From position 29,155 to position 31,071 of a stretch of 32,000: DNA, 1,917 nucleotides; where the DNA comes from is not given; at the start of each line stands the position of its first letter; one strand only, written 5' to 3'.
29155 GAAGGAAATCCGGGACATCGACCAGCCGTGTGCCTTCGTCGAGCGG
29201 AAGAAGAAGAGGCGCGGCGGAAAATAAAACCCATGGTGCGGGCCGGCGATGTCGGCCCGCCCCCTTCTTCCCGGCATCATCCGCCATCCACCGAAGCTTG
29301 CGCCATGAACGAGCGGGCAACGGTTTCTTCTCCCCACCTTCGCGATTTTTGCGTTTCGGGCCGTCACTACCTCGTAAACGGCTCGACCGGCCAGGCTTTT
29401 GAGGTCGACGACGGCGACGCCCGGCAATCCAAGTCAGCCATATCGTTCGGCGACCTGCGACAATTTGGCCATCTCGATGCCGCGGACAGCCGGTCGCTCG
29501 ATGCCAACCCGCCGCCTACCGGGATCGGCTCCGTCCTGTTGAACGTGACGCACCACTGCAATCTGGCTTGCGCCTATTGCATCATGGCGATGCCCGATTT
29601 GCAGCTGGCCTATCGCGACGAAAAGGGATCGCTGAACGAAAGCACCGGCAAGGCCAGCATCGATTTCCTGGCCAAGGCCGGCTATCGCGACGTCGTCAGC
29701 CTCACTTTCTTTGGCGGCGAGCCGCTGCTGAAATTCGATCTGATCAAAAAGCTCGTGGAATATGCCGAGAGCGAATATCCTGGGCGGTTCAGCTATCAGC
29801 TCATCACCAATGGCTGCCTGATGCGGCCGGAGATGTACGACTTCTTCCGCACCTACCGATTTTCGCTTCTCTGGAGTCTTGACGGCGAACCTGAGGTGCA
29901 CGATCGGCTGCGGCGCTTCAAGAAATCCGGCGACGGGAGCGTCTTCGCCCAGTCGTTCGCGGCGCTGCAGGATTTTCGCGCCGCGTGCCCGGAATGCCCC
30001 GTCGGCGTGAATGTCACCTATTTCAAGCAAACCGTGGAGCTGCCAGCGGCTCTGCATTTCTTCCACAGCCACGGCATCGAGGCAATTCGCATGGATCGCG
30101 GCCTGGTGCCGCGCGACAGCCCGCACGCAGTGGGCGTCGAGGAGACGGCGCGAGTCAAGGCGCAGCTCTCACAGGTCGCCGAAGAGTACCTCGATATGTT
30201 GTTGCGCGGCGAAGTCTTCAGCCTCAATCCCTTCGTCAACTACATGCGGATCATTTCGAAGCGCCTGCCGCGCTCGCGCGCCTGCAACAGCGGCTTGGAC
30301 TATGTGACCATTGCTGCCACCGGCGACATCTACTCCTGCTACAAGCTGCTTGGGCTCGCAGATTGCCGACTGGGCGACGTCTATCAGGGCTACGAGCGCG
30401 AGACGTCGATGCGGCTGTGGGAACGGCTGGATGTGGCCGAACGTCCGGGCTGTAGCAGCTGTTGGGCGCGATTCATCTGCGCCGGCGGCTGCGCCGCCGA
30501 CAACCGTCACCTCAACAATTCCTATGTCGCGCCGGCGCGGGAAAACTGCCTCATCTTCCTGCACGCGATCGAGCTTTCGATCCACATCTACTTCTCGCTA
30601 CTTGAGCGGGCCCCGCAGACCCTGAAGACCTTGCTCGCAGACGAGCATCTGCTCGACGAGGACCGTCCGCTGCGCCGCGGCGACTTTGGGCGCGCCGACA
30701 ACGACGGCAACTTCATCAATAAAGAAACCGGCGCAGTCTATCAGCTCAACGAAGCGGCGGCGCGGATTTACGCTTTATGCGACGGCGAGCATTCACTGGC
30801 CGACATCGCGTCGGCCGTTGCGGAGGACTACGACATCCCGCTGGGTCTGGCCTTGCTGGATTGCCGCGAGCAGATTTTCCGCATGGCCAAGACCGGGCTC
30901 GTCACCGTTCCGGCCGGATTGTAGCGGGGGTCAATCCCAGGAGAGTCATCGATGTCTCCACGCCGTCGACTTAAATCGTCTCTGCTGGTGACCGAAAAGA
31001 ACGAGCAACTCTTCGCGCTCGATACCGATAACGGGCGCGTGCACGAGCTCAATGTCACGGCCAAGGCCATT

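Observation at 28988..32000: RiPP-like cluster combining radical SAM/SPASM, two PqqD-type domains and an HprK-like kinase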

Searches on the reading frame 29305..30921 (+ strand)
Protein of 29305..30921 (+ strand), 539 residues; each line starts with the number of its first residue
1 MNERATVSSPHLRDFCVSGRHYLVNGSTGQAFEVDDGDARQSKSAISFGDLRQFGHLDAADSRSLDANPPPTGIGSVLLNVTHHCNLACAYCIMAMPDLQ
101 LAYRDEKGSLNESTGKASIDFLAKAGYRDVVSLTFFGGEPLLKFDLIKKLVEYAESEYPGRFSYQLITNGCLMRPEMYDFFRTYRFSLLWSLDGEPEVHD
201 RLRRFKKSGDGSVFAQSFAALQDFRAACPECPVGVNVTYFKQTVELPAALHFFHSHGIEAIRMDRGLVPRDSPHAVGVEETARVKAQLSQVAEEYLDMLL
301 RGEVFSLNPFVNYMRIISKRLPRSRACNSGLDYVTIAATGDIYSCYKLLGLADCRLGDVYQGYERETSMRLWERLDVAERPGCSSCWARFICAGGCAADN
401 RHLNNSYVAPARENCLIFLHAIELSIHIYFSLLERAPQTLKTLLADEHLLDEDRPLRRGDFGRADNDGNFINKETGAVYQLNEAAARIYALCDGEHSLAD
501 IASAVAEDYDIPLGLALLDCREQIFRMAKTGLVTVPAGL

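Call 5: search_protein_families(library=ncbifam, proteins=[window:29305-30921:+], max_evalue=0.01)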
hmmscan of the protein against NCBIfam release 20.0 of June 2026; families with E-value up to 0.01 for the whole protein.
window:29305-30921:+ (539 aa): 74 families (the best 25 are shown)
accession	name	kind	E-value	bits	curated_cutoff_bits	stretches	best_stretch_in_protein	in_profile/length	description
TIGR03974.1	rSAM_six_Cys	equivalog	2e-56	191.7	425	1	72-428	94-448/451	thioether cross-link-forming SCIFF peptide maturase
NF047865.1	rSAM_PapB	equivalog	2.5e-53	181.4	340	1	74-408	2-328/330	PapB family radical SAM/SPASM ranthipeptide maturase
TIGR04064.1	rSAM_nif11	equivalog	1.5e-51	175.6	518.7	1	19-432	11-436/459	nif11-like peptide radical SAM maturase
TIGR03906.1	quino_hemo_SAM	equivalog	2.1e-51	175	453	1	72-444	91-462/467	quinohemoprotein amine dehydrogenase maturation protein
NF040492.1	not_ScfB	exception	4.4e-48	164.3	855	1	74-427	94-446/450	ScfB-related radical SAM/SPASM orphan maturase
TIGR04068.1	rSAM_ocin_clost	equivalog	1.2e-40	139.9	500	2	74-231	83-239/462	Cys-rich peptide radical SAM maturase CcpM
NF035951.1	rSAM_RumMC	equivalog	9e-31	107.1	720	2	75-221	112-256/510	RumMC family radical SAM sactipeptide maturase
NF041298.1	rSAM_mat_DynA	equivalog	1.9e-24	86.3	450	1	80-406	6-331/356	dynobactin maturation radical SAM/SPASM protein DynA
NF038170.1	lachnocin_rSAM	equivalog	2.3e-24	86.1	550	1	74-414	75-412/440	lachnocin radical SAM maturase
NF038107.1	rSAM_NF038107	equivalog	3.3e-23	82.2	600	1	80-431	90-432/444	Cys-every-fifth radical SAM/SPASM peptide maturase CefB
TIGR03978.1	rSAM_paired_1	equivalog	7.3e-23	81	370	1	79-257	87-261/466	His-Xaa-Ser system radical SAM maturase HxsB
TIGR04148.1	GG_samocin_CFB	equivalog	9.7e-22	77.7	300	1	75-251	17-189/411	radical SAM peptide maturase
TIGR03942.1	sulfatase_rSAM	equivalog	9.4e-21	74.3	349.45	1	81-405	7-333/363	anaerobic sulfatase maturase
TIGR04280.1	geopep_mat_rSAM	hypoth_equivalog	1.8e-20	73.3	400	1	77-398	86-394/428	geopeptide radical SAM maturase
TIGR04163.1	rSAM_cobopep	equivalog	3.7e-19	68.8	375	1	75-407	64-398/428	peptide-modifying radical SAM enzyme CbpB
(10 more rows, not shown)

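Call 6: search_protein_families(library=pfam, proteins=[window:29305-30921:+], max_evalue=0.01)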
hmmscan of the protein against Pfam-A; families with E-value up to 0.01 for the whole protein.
window:29305-30921:+ (539 aa): 3 families
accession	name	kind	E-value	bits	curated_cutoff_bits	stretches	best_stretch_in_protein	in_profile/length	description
PF04055.27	Radical_SAM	-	1.4e-10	42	29.5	1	80-227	2-139/166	Radical SAM superfamily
PF05402.18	PqqD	-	6e-10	39.8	23.4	1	472-533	6-67/67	Coenzyme PQQ synthesis protein D (PqqD)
PF13353.11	Fer4_12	-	3.9e-06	27.7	22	1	73-160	3-83/137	4Fe-4S single cluster domain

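Call 7: find_encoding_contigs(protein=window:29305-30921:+, flank=10000, max_places=10)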
Protein window:29305-30921:+ (539 aa): no gene with exactly this product is on record in the collection.

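Call 11: find_homologous_proteins(query=window:29305-30921:+, max_evalue=1e-20)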
Query window:29305-30921:+ (539 aa): 335 proteins with E <= 1e-20 among 8000 candidates; the best 120 are listed.
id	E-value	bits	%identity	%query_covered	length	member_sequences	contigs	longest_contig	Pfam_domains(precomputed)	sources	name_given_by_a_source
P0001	0.0e+0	1248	100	100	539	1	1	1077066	PF04055.28,PF13353.12,PF05402.19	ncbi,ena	-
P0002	5.5e-297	1004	80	100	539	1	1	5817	PF04055.28,PF13353.12,PF05402.19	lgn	-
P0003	2.6e-269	912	75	98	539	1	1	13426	PF04055.28,PF13353.12,PF05402.19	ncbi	-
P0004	6.1e-264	895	74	98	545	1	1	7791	PF04055.28,PF13353.12,PF05402.19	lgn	-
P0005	9.1e-263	891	71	100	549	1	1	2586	PF04055.28,PF05402.19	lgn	-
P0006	2.6e-255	866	72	98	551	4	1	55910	PF04055.28,PF13353.12,PF05402.19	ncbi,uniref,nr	ncbi:PqqD family peptide modification chaperone [Blastochloris sulfoviridis]|uniref:PqqD family pept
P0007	3.6e-255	866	72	98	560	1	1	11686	PF04055.28,PF05402.19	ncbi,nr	ncbi:MAG: SPASM domain-containing protein [Methylacidiphilales bacterium]|nr:SPASM domain-containing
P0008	2.6e-254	863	69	100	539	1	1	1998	PF04055.28,PF13353.12,PF05402.19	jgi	jgi:uncharacterized protein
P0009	1.5e-251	854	70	100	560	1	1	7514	PF04055.28,PF05402.19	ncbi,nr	ncbi:MAG: SPASM domain-containing protein [Bacteroidales bacterium]|nr:SPASM domain-containing prote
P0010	1.8e-226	771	64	97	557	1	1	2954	PF04055.28,PF05402.19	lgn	-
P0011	1.8e-225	768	64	97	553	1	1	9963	PF04055.28,PF13353.12,PF05402.19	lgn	-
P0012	4.2e-224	763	62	98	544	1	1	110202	PF04055.28,PF13353.12,PF05402.19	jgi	jgi:uncharacterized protein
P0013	9.4e-215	732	60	99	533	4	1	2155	PF04055.28,PF05402.19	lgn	-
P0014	1.7e-204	698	65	85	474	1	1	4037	PF04055.28,PF13353.12,PF05402.19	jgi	jgi:uncharacterized protein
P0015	3.1e-147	509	45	98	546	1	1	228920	PF04055.28,PF13353.12,PF05402.19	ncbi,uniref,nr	ncbi:PqqD family peptide modification chaperone [Desulfobulbus alkaliphilus]|uniref:PqqD family pept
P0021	2.1e-122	428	43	86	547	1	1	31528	PF04055.28,PF13353.12,PF05402.19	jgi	-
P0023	1.0e-120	422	39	96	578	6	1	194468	PF04055.28,PF13353.12,PF05402.19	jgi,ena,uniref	uniref:SPASM domain-containing protein n=1 Tax=Desulfobacca acetoxidans TaxID=60893 RepID=A0A7C5AM79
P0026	5.2e-112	393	41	91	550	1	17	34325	PF04055.28,PF13353.12,PF05402.19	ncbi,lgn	-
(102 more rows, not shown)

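Call 12: find_encoding_contigs(protein=P0001, flank=10000, max_places=3)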
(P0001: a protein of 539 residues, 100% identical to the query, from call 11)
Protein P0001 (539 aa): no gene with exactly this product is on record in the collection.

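Call 13: find_encoding_contigs(protein=P0006, flank=10000, max_places=3)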
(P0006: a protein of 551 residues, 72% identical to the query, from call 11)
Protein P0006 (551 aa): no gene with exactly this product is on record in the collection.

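Call 14: find_encoding_contigs(protein=P0015, flank=10000, max_places=3)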
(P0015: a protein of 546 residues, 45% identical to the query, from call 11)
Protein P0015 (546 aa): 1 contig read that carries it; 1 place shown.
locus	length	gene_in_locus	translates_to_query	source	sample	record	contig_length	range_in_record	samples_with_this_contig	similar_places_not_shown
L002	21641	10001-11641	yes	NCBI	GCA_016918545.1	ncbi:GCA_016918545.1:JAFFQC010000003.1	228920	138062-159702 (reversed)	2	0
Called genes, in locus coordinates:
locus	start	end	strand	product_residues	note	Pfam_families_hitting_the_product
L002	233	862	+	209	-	PF01025:GrpE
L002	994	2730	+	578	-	PF00012:HSP70, PF06723:MreB_Mbl, PF00012:HSP70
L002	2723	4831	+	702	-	-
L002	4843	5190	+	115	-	PF00226:DnaJ (weak)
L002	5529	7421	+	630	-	PF03600:CitMHS, PF02080:TrkA_C, PF00939:Na_sulph_symp, PF03600:CitMHS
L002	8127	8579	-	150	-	-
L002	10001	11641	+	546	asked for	PF04055:Radical_SAM, PF13353:Fer4_12 (weak), PF05402:PqqD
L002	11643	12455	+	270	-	PF01209:Ubie_methyltran, PF13489:Methyltransf_23, PF02353:CMAS (weak), PF13649:Methyltransf_25, PF13847:Methyltransf_31, PF08241:Methyltransf_11, PF08242:Methyltransf_12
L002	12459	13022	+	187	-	PF13185:GAF_2 (weak), PF01590:GAF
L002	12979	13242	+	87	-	PF05402:PqqD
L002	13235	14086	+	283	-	-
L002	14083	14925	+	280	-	PF05401:NodS (weak), PF00891:Methyltransf_2 (weak), PF13489:Methyltransf_23 (weak), PF08241:Methyltransf_11, PF13649:Methyltransf_25, PF13847:Methyltransf_31 (weak)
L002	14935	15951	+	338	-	PF00005:ABC_tran, PF13304:AAA_21 (weak)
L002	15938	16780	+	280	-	PF06182:ABC2_membrane_6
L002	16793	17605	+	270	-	PF06182:ABC2_membrane_6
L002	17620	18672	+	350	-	-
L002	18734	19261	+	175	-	PF00092:VWA (weak), PF13519:VWA_2, PF13768:VWA_3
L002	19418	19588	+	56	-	-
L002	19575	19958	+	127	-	-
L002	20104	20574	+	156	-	PF01381:HTH_3, PF13560:HTH_31 (weak)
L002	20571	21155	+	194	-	PF02661:Fic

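Call 16: find_related_loci(query=A1, collection=genome_contigs, flank=10000)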
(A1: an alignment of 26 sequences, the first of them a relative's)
Query A1 (539 aa) in genome_contigs; peptide patterns used: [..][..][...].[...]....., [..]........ (x = any residue, [..] = any of these).
599 stretches matched a pattern (row limit reached: there are more); 568 encode a relative of the query (tblastn E <= 1e-3); the best 80 are kept; 80 distinct loci.
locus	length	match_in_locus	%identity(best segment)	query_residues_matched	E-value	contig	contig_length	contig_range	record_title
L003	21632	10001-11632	71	2-538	0e+0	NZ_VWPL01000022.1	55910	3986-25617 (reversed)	Blastochloris sulfoviridis strain DSM 729 NODE_22_length_55910_cov_36.8841, whole genome shotgun sequence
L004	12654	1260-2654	44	71-536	2e-125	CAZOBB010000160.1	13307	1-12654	MAG TPA_asm: uncultured Thermodesulfobacteriota bacterium isolate binchicken_co219_329 genome assembly, contig: k141_933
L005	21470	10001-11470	40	41-533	7e-114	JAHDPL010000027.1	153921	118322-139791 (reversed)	MAG: Sporomusaceae bacterium isolate SM1-B11.1 k141_55749, whole genome shotgun sequence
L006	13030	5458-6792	42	41-533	5e-51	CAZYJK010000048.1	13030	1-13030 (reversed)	MAG TPA_asm: uncultured Veillonellaceae bacterium isolate binchicken_co280_225 genome assembly, contig: NODE_1975_length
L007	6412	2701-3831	30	72-438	1e-45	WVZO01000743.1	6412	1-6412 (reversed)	MAG: Candidatus Aminicenantes bacterium isolate CS4-C025 C_merged_R1_(paired)_contig_73814, whole genome shotgun sequenc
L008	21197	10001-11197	29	43-444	3e-45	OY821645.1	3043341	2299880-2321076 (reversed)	MAG: Methanothrix sp. isolate d1628e35-7b52-4540-a147-c2ca1342adce genome assembly, chromosome: 1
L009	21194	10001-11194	30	43-443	2e-44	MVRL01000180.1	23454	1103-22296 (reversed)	MAG: Methanosaeta sp. PtaU1.Bin112 A4E49_contig000180, whole genome shotgun sequence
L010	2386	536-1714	28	58-458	2e-42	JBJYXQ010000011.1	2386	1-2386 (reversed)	MAG: Anaerolineae bacterium isolate S5_7_050615r2r1_22 S5_7_050615r2r1_22_000000000011, whole genome shotgun sequence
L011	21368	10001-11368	27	10-449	3e-42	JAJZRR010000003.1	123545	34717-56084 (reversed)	MAG: Deltaproteobacteria bacterium isolate SKS1.bin98 NODE_187_length_123545_cov_36.320383, whole genome shotgun sequenc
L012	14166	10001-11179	28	58-458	7e-42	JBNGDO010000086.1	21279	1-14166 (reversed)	MAG: Anaerolineae bacterium isolate E05-031 bin70.fa-86, whole genome shotgun sequence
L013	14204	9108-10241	28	73-458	9e-41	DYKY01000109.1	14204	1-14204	MAG TPA_asm: Thermoflexus sp. isolate SulCav_AS07-7_59_19 SulCav_AS07_7_4245_length_14204_cov_11_727260, whole genome sh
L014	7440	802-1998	26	70-478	9e-41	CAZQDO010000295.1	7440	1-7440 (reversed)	MAG TPA_asm: uncultured Anaerolineae bacterium isolate binchicken_co338_52 genome assembly, contig: NODE_2852_length_744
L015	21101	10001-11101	25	65-440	2e-40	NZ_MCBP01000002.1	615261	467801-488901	Paenibacillus kribbensis strain 6hRe76 Scaffold2_1, whole genome shotgun sequence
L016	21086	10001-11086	30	74-438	3e-39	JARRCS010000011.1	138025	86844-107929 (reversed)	MAG: Halanaerobiales bacterium isolate DJKA113_NP-J24_bin.46 scaffold_64, whole genome shotgun sequence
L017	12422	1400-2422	27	76-408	8e-39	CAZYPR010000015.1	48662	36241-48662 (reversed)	MAG TPA_asm: uncultured Clostridia bacterium isolate binchicken_co96_90 genome assembly, contig: NODE_227_length_48662_c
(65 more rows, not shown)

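Call 25: find_encoding_contigs(protein=P0003, flank=10000, max_places=2)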
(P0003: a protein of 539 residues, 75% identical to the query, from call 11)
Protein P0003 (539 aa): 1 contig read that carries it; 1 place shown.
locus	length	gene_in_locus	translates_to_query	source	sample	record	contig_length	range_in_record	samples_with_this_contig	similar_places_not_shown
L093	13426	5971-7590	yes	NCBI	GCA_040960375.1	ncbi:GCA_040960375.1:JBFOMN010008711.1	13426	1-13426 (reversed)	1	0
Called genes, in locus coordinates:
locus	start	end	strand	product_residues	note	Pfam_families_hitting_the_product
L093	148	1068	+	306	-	PF13495:Phage_int_SAM_4, PF00589:Phage_integrase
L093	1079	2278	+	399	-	PF14319:Zn_Tnp_IS91, PF04986:Y2_Tnp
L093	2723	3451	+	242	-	PF01292:Ni_hydr_CYTB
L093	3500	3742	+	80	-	-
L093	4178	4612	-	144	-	-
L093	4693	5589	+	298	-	PF13358:DDE_3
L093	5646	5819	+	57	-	-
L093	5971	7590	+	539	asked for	PF04055:Radical_SAM, PF13353:Fer4_12 (weak), PF05402:PqqD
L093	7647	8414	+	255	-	PF13649:Methyltransf_25, PF13847:Methyltransf_31 (weak), PF08241:Methyltransf_11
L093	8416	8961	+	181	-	PF01590:GAF (weak)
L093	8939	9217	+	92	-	PF05402:PqqD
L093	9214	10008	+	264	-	-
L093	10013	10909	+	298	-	PF05401:NodS (weak), PF00891:Methyltransf_2 (weak), PF13489:Methyltransf_23, PF13649:Methyltransf_25, PF13847:Methyltransf_31, PF08241:Methyltransf_11, PF08242:Methyltransf_12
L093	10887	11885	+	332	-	PF00005:ABC_tran, PF13304:AAA_21 (faint)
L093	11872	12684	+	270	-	PF06182:ABC2_membrane_6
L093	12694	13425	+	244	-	?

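Call 26: find_encoding_contigs(protein=P0002, flank=10000, max_places=2)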
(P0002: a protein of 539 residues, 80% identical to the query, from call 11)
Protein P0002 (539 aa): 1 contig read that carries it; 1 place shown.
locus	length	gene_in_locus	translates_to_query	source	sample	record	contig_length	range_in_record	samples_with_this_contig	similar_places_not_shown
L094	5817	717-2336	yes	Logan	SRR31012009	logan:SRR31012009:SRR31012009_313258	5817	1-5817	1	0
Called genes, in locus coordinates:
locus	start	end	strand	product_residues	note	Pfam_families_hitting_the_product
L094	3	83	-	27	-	?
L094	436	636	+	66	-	-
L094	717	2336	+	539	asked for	PF04055:Radical_SAM, PF13353:Fer4_12 (weak), PF05402:PqqD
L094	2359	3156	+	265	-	PF13649:Methyltransf_25, PF13847:Methyltransf_31 (weak), PF08241:Methyltransf_11, PF08242:Methyltransf_12 (faint)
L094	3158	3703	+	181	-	PF01590:GAF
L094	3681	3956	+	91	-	PF05402:PqqD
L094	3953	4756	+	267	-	-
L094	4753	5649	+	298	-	PF02353:CMAS (weak), PF05401:NodS (weak), PF13489:Methyltransf_23, PF13649:Methyltransf_25, PF13847:Methyltransf_31, PF08241:Methyltransf_11, PF08242:Methyltransf_12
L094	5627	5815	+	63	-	?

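Call 27: find_encoding_contigs(protein=P0012, flank=10000, max_places=2)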
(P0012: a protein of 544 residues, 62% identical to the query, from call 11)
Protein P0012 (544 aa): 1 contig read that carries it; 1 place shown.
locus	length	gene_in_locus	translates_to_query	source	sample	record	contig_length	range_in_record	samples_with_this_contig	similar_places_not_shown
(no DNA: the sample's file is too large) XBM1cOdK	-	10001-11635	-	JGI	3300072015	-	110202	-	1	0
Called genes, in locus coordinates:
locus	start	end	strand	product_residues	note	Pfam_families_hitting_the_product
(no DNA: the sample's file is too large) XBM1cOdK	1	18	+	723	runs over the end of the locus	-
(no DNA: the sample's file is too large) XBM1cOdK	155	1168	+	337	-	PF08668:HDOD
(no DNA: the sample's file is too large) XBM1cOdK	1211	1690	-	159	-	-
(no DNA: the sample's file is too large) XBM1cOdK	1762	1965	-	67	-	PF00403:HMA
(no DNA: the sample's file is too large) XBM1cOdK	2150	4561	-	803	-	PF00403:HMA, PF00122:E1-E2_ATPase, PF00702:Hydrolase, PF12710:HAD (weak)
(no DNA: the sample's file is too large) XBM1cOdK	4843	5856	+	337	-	PF00762:Ferrochelatase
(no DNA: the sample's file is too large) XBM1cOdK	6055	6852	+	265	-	PF00520:Ion_trans, PF08016:PKD_channel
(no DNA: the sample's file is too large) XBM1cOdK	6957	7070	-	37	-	-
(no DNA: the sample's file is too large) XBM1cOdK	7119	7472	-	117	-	-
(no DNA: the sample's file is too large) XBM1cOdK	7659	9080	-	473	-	-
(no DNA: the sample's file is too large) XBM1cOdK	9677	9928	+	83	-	-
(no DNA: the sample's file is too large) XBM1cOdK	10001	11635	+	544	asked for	PF04055:Radical_SAM, PF13353:Fer4_12 (weak), PF05402:PqqD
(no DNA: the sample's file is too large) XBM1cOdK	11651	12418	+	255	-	PF13649:Methyltransf_25, PF08241:Methyltransf_11, PF08242:Methyltransf_12 (faint)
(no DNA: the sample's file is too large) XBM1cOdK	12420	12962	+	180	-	PF01590:GAF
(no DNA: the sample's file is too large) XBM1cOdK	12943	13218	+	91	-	PF05402:PqqD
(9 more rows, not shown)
